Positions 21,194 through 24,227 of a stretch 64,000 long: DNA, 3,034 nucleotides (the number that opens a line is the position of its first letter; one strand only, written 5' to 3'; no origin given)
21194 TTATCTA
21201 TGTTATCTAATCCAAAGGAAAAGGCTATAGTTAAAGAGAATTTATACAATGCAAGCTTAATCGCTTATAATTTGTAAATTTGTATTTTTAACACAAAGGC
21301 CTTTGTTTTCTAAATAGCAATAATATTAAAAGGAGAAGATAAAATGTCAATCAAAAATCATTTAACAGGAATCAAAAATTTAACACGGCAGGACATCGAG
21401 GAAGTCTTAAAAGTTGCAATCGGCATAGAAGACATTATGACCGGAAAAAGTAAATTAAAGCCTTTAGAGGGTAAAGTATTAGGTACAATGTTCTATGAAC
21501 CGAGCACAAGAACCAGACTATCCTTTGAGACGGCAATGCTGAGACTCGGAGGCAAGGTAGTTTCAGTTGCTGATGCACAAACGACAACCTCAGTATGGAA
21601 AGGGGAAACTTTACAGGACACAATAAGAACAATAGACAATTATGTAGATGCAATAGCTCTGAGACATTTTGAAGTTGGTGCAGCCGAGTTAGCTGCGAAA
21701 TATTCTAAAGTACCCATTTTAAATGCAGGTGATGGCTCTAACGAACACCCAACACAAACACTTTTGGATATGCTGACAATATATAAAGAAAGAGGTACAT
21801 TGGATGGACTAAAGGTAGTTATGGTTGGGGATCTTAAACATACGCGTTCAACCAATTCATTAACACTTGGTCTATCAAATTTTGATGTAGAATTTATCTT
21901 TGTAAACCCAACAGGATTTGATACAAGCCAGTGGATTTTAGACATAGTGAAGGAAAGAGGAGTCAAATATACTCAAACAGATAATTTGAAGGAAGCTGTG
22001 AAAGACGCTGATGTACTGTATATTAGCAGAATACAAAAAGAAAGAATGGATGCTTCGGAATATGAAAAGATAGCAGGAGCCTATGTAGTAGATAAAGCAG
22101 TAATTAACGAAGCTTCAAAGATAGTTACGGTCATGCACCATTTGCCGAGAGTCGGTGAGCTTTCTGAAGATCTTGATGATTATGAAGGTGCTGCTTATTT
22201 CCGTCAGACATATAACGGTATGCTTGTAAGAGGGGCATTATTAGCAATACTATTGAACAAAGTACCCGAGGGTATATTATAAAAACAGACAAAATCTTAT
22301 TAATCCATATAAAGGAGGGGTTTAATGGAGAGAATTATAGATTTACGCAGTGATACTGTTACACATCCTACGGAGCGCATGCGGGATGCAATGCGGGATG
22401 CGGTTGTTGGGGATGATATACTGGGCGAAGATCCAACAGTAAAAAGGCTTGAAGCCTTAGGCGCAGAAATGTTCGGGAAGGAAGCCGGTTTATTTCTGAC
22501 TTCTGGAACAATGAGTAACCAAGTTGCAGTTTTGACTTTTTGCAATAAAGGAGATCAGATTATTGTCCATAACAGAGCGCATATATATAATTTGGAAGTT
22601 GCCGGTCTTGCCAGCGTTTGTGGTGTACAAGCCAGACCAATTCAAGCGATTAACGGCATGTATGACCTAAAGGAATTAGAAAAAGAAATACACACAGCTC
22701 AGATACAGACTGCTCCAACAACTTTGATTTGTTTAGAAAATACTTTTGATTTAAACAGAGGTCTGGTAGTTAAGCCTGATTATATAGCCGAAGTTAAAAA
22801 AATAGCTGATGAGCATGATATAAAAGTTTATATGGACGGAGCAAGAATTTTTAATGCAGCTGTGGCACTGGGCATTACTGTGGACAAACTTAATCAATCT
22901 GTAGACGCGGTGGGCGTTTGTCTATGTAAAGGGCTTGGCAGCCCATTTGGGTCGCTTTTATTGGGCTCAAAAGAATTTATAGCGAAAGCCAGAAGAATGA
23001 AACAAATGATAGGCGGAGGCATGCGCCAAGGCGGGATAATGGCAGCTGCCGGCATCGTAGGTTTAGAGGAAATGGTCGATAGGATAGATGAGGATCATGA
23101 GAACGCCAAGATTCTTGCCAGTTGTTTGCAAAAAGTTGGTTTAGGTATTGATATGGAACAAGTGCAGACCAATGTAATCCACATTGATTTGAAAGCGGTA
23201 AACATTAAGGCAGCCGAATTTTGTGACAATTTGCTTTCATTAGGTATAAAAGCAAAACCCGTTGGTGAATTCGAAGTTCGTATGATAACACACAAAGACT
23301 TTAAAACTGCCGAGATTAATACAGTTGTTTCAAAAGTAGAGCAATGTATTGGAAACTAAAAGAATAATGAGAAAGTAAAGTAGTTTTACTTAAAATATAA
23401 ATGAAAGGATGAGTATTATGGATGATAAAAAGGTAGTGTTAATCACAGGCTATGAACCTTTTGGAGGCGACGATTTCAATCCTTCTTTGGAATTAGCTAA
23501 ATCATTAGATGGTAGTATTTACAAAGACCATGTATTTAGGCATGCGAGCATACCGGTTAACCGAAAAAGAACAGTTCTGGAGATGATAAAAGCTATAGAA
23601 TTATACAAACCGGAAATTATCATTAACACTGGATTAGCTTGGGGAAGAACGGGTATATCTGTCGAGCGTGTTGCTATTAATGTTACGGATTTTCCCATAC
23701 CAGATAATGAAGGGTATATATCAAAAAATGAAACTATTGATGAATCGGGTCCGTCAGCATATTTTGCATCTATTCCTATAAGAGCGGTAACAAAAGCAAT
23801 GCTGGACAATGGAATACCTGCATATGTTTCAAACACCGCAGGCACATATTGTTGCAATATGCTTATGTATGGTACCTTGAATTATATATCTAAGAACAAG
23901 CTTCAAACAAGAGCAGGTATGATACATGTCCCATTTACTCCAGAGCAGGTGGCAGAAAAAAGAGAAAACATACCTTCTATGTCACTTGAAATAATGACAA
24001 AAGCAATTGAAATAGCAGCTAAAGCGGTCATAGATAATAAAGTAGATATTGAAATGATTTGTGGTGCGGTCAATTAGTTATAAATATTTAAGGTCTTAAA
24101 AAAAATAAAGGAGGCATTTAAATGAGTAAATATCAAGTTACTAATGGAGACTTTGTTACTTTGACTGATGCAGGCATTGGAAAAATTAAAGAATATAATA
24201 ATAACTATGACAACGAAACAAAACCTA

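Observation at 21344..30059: Cyclic-ureide (hydantoin/dihydropyrimidine/allantoin-type) cluster with a stand-alone PyrB-like carbamoyltransferase and no N-carbamoylase: candidate phosphorolytic, carbamoyl-phosphate-yielding pathway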

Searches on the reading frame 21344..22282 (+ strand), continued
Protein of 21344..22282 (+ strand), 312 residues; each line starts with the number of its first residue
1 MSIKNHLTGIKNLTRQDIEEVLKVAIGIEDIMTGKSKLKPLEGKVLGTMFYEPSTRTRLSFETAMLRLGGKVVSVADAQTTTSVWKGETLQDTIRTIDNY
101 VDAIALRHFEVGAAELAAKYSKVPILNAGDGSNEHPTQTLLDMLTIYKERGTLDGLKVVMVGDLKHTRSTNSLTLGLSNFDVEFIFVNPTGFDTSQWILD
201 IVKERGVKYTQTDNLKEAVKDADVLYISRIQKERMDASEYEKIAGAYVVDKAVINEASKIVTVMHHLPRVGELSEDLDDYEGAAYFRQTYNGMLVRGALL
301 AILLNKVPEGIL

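Call 69: search_solved_structures(query=L099:8284-9945:+, max_evalue=1e-20)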
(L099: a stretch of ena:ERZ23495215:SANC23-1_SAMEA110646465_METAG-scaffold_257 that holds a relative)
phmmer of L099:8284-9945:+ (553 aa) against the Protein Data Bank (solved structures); distinct sequences matched with E-value up to 1e-20: 24.
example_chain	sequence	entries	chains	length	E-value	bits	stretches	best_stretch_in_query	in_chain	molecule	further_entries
2nlz_A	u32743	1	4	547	2e-126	425.8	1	24-549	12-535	Cephalosporin acylase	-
2e0w_A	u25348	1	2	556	1.2e-77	264.8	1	31-551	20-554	Gamma-glutamyltranspeptidase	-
2i3o_A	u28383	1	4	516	1.1e-70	241.8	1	26-553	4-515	Gamma-glutamyltransferase related protein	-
4y23_A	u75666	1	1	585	5.3e-66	226.4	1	34-552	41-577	Gamma glutamyl transpeptidase,Gamma-glutamyltranspeptidase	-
3a75_A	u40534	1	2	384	2.2e-54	188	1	25-352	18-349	Gamma-glutamyltranspeptidase large chain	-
3whq_A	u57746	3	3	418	5.4e-54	186.7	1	34-352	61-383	Gamma-glutamyltranspeptidase large chain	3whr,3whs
2dbu_A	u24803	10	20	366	7.5e-54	186.3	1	31-356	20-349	Gamma-glutamyltranspeptidase | Gamma-glutamyltranspeptidase large chain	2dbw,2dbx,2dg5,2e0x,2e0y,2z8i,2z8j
2v36_A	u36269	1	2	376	2.6e-53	184.5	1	34-352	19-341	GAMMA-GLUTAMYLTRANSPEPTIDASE LARGE CHAIN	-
5bpk_A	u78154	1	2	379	3.4e-53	184.1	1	33-345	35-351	Gamma-glutamyltranspeptidase (Ggt)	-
2nqo_A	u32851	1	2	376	3.5e-53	184.1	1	33-345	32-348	Gamma-glutamyltranspeptidase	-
2qm6_A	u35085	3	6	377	3.7e-53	184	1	34-345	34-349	Gamma-glutamyltranspeptidase | Gamma-glutamyltranspeptidase (Ggt) Large subunit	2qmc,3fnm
5y9b_A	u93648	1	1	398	1.5e-50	175.3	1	34-353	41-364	Gamma glutamyl transpeptidase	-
5xlu_A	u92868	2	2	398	2.9e-50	174.4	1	34-353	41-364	Gamma glutamyl transpeptidase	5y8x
4ott_A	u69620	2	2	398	7.2e-50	173.1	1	34-353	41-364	Gamma glutamyl transpeptidase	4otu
5hft_A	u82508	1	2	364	3.5e-46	161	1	29-341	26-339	Gamma-glutamyltranspeptidase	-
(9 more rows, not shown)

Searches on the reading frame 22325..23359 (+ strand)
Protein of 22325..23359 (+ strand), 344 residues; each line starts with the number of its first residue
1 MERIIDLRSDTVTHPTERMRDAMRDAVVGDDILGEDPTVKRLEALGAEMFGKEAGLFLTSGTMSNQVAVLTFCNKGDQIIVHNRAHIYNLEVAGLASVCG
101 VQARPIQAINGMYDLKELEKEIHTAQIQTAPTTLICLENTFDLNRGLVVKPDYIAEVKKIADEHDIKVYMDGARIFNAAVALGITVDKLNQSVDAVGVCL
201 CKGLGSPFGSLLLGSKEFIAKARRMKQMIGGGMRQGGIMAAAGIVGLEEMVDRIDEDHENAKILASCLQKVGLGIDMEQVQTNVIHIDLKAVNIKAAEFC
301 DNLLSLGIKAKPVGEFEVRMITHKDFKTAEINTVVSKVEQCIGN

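Call 3: search_protein_families(library=pfam, proteins=[window:22325-23359:+])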
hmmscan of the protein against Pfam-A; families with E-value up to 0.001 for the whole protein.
window:22325-23359:+ (344 aa): 5 families
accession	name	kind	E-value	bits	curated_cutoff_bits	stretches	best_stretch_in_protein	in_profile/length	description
PF01212.27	Beta_elim_lyase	-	2.4e-91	306.5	27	1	6-287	1-285/288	Beta-eliminating lyase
PF00155.27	Aminotran_1_2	-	6.8e-09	35.8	19.7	1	40-318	45-338/361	Aminotransferase class I and II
PF01053.26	Cys_Met_Meta_PP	-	9.3e-06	24.9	27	1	36-270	51-268/381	Cys/Met metabolism PLP-dependent enzyme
PF01276.26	OKR_DC_1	-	0.00017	20.9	27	1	30-188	59-219/417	Orn/Lys/Arg decarboxylase, major domain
PF01041.23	DegT_DnrJ_EryC1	-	0.00031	20.5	19.8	0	23-174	11-148/360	DegT/DnrJ/EryC1/StrS aminotransferase family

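Call 4: search_protein_families(library=ncbifam, proteins=[window:22325-23359:+])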
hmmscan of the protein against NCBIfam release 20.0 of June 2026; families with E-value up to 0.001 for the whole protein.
window:22325-23359:+ (344 aa): 15 families
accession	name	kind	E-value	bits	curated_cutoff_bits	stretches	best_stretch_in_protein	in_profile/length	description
NF041359.1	GntG_guanitoxin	subfamily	6.8e-118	393.7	230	1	1-339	1-342/343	GntG family PLP-dependent aldolase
NF007825.0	PRK10534.1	equivalog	1.7e-90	303.4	312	1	4-338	1-327/333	low-specificity L-threonine aldolase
NF000586.1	PRK00011.1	subfamily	1.2e-07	30.9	335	1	59-308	85-330/404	serine hydroxymethyltransferase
NF047600.1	SerpalmtaseCFB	equivalog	1.4e-07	30.6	640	1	41-291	92-332/395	serine palmitoyltransferase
NF009709.0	PRK13238.1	subfamily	1.6e-07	30.5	285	1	5-178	48-224/463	tryptophanase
NF005394.0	PRK06939.1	equivalog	2.4e-07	29.8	460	1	32-311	82-353/397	glycine C-acetyltransferase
TIGR01821.1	5aminolev_synth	equivalog_domain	4e-07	29.3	338.55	1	31-274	84-321/402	5-aminolevulinate synthase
TIGR00858.1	bioF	equivalog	2.2e-06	26.6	426.45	1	32-272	61-294/365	8-amino-7-oxononanoate synthase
NF004627.0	PRK05968.1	subfamily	1.6e-05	24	508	1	34-89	60-113/389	hypothetical protein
TIGR01328.1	met_gam_lyase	equivalog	1.9e-05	23.7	549.7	1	36-270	58-276/391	methionine gamma-lyase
TIGR01825.1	gly_Cac_T_rel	subfamily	2.8e-05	23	535.4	1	42-314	83-344/385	BioF/Kbl family PLP-dependent acyltransferase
TIGR02618.1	tyr_phenol_ly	equivalog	8.1e-05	21.7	720.7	1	108-179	149-218/450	tyrosine phenol-lyase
NF005695.0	PRK07503.1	equivalog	0.00015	20.6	666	1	36-270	64-282/403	methionine gamma-lyase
NF005263.0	PRK06767.1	equivalog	0.00028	20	617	1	36-270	60-277/392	methionine gamma-lyase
NF010094.0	PRK13580.1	equivalog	0.00082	18.1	735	0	155-308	240-397/496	glycine hydroxymethyltransferase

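Call 42: search_solved_structures(query=window:22325-23359:+, max_evalue=1e-30, show_alignments=1)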
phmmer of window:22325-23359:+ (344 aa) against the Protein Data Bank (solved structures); distinct sequences matched with E-value up to 1e-30: 8.
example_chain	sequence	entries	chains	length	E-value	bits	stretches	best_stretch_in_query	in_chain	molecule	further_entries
2fm1_A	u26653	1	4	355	3.4e-93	315.8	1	3-335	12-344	L-allo-threonine aldolase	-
1jg8_A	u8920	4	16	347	3.6e-93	315.7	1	4-335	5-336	L-allo-threonine aldolase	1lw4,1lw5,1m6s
9e97_A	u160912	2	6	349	5.1e-93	315.2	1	5-336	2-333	L-allo-threonine aldolase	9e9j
3wgb_A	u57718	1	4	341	1.3e-82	281.1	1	3-341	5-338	L-allo-threonine aldolase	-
3wgc_A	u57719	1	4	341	2.6e-82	280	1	3-341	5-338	L-allo-threonine aldolase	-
3wlx_B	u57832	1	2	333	4.7e-71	243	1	5-332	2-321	Low specificity L-threonine aldolase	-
4lnj_A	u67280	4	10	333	4.4e-70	239.9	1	5-334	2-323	Low-specificity L-threonine aldolase | Low specificity L-threonine aldolase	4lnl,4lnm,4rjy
8pum_A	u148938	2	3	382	7.4e-67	229.3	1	4-307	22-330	L-threonine aldolase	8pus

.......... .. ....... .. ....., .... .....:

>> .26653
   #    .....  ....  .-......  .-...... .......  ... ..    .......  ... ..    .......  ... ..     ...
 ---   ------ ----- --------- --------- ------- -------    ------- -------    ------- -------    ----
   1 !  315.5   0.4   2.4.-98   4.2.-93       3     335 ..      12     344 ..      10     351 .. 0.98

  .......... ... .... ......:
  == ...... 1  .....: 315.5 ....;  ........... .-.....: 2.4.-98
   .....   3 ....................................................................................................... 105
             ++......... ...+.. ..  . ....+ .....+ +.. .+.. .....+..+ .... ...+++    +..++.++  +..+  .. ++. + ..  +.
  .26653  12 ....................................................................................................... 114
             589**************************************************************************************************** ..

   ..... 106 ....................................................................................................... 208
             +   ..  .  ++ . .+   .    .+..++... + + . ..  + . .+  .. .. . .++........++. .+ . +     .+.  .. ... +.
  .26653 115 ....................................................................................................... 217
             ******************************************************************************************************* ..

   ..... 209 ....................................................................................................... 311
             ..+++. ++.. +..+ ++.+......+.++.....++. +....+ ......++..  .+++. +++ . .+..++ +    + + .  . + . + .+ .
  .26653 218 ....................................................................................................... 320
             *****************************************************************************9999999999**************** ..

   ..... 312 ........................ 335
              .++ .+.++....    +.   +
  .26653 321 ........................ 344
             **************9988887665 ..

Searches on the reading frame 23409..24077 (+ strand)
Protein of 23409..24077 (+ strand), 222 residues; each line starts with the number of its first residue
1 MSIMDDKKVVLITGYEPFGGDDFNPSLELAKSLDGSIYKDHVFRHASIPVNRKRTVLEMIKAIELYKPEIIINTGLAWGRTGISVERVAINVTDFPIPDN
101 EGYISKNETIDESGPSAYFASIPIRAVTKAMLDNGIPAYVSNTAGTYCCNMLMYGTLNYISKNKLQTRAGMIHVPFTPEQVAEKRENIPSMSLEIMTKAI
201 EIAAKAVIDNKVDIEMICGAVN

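Call 3: search_protein_families(library=pfam, proteins=[window:23409-24077:+])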
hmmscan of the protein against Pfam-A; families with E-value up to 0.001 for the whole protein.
window:23409-24077:+ (222 aa): 1 family
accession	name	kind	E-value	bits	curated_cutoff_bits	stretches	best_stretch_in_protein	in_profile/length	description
PF01470.22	Peptidase_C15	-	3.4e-64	217.1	22.7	1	10-208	3-202/204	Pyroglutamyl peptidase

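Call 4: search_protein_families(library=ncbifam, proteins=[window:23409-24077:+])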
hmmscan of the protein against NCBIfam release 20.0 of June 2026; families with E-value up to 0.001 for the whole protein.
window:23409-24077:+ (222 aa): 6 families
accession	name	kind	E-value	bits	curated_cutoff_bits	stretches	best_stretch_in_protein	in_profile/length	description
NF009676.0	PRK13197.1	subfamily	1.4e-70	237.6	199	1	8-221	2-214/215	pyroglutamyl-peptidase I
TIGR00504.1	pyro_pdase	equivalog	3.8e-70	236.2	201.75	1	10-219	2-210/213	pyroglutamyl-peptidase I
NF009673.0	PRK13194.1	equivalog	5.4e-62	209.3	274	1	10-208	3-204/208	pyroglutamyl-peptidase I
NF009675.0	PRK13196.1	equivalog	5.5e-41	140.8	308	1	9-211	3-211/219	pyroglutamyl-peptidase I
NF009672.0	PRK13193.1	equivalog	9.4e-37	126.7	271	1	10-212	3-203/209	pyroglutamyl-peptidase I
NF009674.0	PRK13195.1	equivalog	1.3e-34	120.1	382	1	10-215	4-213/222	pyrrolidone-carboxylate peptidase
